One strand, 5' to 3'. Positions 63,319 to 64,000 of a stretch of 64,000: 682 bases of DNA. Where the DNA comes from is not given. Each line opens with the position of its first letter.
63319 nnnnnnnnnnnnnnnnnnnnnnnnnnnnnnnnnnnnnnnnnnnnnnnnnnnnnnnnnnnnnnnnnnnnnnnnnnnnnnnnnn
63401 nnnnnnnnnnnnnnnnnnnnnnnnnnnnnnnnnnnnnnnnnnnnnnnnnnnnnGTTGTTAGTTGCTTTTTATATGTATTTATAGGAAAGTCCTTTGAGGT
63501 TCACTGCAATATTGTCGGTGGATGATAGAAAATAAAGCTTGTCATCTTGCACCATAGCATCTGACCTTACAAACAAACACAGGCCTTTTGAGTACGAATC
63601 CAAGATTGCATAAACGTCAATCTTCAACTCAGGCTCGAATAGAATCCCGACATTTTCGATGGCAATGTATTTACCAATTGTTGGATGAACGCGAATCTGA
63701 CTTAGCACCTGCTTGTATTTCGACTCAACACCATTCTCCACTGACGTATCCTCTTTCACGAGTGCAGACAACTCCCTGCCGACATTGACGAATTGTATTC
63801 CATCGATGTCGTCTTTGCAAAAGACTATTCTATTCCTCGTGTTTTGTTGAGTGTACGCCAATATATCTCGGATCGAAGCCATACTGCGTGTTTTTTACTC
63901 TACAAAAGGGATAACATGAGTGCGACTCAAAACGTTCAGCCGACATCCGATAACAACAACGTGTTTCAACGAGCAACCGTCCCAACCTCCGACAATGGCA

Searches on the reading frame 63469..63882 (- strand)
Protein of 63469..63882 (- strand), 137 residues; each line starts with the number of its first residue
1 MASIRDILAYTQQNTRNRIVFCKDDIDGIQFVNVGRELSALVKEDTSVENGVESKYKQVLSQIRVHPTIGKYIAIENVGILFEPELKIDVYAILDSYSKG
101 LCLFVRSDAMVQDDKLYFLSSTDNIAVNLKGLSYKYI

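Call 4: search_protein_families(library=pfam, proteins=[window:63469-63882:-], max_evalue=0.01)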
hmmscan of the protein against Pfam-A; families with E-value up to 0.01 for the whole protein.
window:63469-63882:- (137 aa): 0 families

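Call 5: search_protein_families(library=padloc, proteins=[window:63469-63882:-], max_evalue=0.01)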
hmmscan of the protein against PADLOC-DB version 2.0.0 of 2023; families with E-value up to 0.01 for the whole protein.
window:63469-63882:- (137 aa): 2 families
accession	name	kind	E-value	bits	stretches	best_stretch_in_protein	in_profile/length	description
PDLC02497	BrxF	-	5.2e-06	24.3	1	28-118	44-131/158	BrxF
PDLC02496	BrxF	-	0.0088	14.1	1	31-116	49-131/158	BrxF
